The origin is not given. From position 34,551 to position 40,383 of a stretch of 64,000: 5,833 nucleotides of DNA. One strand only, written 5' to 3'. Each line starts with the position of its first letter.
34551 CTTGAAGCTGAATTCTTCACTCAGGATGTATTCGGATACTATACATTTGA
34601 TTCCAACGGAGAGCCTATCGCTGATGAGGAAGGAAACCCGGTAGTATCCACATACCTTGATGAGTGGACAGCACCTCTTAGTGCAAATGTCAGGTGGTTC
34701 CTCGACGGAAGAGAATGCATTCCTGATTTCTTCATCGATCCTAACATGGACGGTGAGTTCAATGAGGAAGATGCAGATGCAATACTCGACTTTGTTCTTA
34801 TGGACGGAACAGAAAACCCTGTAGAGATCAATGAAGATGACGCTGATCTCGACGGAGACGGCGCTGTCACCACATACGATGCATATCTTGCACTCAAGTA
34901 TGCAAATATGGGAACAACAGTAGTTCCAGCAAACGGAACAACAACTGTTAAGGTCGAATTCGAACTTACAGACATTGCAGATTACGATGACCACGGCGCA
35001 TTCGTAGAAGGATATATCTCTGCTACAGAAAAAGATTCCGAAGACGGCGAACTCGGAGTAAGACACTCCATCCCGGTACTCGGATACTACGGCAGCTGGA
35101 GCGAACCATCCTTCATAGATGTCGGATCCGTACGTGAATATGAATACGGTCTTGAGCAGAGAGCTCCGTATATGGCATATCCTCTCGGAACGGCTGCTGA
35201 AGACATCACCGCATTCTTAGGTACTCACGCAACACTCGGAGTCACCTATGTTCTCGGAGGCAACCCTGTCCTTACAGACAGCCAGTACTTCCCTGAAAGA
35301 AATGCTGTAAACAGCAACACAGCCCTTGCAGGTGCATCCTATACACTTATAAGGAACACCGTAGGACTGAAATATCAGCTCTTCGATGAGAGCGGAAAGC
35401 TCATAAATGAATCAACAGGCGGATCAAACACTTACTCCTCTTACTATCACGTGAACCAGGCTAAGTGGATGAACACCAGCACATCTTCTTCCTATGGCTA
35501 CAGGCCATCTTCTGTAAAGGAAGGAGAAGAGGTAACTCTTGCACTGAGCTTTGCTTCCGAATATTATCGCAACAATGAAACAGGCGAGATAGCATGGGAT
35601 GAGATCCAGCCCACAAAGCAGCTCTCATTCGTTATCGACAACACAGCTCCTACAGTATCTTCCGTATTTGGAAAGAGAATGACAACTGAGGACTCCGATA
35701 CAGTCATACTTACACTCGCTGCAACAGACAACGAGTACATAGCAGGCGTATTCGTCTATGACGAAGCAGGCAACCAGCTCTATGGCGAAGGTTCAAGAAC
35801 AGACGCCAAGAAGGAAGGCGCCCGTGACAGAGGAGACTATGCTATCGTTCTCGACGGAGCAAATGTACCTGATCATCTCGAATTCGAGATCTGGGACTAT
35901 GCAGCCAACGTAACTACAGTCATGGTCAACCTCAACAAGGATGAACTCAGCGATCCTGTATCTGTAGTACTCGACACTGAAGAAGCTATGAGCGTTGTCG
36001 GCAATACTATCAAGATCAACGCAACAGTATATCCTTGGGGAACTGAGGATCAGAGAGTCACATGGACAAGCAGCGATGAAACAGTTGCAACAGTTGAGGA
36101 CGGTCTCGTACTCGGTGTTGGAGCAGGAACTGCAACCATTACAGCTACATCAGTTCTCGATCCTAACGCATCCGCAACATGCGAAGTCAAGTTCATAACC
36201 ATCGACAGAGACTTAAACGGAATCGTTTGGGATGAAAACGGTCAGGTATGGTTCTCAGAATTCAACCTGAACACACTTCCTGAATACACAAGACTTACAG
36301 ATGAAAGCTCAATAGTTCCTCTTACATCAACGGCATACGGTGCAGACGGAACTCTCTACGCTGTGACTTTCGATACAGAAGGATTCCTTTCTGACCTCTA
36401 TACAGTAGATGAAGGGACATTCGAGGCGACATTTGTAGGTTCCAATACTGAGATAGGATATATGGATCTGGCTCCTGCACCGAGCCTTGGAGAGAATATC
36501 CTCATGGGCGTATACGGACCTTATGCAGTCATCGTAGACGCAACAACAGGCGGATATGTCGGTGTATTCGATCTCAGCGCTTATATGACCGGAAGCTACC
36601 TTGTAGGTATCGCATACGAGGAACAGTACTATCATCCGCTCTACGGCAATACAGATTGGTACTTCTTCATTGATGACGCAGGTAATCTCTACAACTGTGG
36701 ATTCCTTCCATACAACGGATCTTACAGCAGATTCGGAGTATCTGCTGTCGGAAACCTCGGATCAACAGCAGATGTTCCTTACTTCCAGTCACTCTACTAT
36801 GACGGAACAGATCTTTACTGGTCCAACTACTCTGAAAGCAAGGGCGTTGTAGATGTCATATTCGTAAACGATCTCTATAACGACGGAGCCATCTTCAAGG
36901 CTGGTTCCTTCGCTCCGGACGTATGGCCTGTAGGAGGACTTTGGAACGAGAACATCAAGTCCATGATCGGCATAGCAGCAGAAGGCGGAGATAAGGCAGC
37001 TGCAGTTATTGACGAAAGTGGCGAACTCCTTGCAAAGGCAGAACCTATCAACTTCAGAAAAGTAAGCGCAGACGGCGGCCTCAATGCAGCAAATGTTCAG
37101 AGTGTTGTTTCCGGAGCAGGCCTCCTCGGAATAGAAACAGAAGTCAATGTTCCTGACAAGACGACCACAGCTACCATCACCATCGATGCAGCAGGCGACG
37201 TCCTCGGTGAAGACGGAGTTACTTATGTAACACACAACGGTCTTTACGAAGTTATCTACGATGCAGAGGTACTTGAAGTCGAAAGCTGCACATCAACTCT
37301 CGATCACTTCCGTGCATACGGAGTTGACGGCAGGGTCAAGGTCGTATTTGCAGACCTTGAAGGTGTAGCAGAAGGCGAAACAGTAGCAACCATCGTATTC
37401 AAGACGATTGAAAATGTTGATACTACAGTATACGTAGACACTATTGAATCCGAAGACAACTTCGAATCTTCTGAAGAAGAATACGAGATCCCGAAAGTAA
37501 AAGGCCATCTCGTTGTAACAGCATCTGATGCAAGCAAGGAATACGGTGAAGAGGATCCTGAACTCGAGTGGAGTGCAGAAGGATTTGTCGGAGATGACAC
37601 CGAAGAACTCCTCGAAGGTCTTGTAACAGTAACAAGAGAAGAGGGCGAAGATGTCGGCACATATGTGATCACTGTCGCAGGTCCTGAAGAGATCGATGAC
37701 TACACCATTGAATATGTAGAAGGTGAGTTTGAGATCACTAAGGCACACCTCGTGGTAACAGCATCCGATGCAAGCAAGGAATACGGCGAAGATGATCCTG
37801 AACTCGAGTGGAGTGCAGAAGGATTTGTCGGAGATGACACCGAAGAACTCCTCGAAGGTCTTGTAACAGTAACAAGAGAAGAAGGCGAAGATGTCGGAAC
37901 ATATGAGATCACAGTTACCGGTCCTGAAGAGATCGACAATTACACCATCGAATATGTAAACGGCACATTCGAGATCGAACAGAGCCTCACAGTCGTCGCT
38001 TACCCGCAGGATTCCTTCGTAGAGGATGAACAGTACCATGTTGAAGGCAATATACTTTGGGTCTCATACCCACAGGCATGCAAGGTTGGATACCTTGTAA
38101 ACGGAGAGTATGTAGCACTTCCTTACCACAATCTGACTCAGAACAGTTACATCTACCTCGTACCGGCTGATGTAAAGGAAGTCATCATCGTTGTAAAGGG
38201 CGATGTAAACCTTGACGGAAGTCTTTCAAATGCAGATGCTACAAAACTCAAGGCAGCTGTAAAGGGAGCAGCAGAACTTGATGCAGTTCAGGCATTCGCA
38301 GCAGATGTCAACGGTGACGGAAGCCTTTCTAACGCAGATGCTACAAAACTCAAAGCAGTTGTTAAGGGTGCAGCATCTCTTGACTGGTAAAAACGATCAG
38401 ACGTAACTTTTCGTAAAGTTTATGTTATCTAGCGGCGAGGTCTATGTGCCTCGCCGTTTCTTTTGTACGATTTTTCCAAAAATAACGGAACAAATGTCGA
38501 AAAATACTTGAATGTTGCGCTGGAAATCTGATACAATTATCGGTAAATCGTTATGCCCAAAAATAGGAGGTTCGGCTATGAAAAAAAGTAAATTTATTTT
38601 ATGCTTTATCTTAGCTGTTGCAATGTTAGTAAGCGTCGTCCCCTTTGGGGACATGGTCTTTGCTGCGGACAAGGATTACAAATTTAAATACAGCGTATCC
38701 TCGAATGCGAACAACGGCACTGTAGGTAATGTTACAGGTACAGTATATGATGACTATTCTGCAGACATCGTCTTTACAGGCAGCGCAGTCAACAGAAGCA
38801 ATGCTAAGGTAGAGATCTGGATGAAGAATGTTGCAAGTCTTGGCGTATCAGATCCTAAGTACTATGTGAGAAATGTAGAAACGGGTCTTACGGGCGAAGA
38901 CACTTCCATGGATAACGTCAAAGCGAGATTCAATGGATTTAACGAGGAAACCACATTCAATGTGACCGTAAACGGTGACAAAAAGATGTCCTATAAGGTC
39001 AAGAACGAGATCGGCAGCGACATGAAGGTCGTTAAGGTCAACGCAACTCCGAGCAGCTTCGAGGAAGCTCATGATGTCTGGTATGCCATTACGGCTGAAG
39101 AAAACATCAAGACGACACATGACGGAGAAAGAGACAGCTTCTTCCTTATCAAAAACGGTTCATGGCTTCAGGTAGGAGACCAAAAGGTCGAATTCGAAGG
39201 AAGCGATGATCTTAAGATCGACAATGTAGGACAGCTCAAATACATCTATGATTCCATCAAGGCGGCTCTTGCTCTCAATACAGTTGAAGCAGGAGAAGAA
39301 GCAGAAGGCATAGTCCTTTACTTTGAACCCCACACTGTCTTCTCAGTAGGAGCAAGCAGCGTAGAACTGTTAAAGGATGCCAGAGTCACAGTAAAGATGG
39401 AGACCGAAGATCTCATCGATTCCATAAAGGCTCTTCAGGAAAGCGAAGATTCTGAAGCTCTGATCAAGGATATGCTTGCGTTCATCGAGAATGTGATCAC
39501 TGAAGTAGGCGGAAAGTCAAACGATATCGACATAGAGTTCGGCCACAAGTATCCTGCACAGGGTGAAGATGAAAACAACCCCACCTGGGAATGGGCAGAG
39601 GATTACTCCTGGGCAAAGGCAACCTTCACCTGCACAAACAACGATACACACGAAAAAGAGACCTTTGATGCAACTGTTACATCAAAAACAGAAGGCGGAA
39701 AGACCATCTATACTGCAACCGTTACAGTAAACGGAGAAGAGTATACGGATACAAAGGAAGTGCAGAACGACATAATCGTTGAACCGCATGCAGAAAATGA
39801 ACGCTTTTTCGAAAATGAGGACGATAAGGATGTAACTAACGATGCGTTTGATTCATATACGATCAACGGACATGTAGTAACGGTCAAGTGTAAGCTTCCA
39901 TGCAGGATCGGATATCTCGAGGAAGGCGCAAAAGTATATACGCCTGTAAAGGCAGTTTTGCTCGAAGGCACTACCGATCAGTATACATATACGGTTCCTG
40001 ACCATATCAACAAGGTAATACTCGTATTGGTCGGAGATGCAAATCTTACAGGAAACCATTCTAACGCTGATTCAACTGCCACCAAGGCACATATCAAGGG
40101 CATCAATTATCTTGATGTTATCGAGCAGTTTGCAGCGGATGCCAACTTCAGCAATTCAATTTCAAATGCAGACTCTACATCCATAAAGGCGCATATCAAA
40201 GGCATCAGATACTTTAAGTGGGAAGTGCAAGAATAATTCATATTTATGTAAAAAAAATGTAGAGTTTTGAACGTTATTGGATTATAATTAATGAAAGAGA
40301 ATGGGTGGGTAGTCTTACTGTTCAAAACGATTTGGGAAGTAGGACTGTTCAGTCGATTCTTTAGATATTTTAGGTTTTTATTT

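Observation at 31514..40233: A conserved module of about 70 aa immediately precedes the dockerin in all three cargo proteins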

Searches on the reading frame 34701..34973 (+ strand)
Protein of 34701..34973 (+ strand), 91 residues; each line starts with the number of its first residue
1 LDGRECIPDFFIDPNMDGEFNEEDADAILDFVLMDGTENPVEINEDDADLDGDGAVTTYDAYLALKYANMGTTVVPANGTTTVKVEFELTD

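Call 85: search_protein_families(library=pfam, proteins=[window:34701-34973:+], max_evalue=1)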
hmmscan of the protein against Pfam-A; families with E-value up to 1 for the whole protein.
seq(91 aa): 1 family
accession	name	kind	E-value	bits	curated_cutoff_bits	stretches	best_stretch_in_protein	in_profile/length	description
PF00404.24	Dockerin_1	-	0.00012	22.7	22.9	1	13-63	3-51/57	Dockerin type I domain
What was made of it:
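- Checked: One qualification: B also has an internal dockerin-like insert (aa 873-931, window 34737-34913; Pfam Dockerin_1 22.7 bits against a cut-off of 22.9, call 85).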

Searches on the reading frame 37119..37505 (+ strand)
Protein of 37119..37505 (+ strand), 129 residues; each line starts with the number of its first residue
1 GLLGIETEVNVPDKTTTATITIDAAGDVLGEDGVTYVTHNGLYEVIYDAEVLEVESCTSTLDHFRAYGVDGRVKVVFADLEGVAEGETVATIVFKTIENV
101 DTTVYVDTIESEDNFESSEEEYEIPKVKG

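Call 68: search_solved_structures(query=window:37119-37505:+, max_evalue=5)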
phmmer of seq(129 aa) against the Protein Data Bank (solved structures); distinct sequences matched with E-value up to 5: 7.
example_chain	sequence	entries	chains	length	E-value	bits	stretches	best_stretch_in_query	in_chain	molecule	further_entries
6tje_A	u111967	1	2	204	0.23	15.1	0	24-41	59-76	Cake5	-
6tjf_A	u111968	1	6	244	0.26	14.9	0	24-41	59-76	Cake6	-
6tjc_A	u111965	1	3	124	0.34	14.5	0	24-41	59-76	Cake3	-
6tjd_A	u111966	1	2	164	0.38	14.3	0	24-41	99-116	Cake4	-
6tjg_A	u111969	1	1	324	0.7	13.5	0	24-41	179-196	Cake8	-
3fsd_A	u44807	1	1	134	0.94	13.1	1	19-90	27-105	NTF2-like protein of unknown function in nutrient uptake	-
6tjb_A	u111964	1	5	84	1.1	12.9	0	24-41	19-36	Cake2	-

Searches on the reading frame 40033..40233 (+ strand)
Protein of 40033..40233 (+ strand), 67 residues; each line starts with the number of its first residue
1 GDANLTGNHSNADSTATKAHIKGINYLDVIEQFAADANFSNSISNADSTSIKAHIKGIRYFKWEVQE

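Call 85: search_protein_families(library=pfam, proteins=[window:40033-40233:+], max_evalue=1)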
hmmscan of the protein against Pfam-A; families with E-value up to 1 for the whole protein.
seq(67 aa): 3 families
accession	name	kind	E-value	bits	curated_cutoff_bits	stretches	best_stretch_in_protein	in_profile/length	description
PF00404.24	Dockerin_1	-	0.011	16.3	22.9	1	1-55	2-56/57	Dockerin type I domain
PF23911.1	DUF7253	-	0.11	13.2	25.1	1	30-64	44-78/110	Domain of unknown function (DUF7253)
PF12381.14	Peptidase_C3G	-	0.17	11.8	22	1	17-61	131-174/231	Tungro spherical virus-type peptidase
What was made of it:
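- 40033..40221 (+): Dockerin C (aa 508-570), degenerate Ca2+ loops (DANLTG, DANFSN). Pfam Dockerin_1 only 16.3 bits (call 85).
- On Dockerin type I (for the C-terminal half): C is degenerate at 16.3 bits (call 85).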
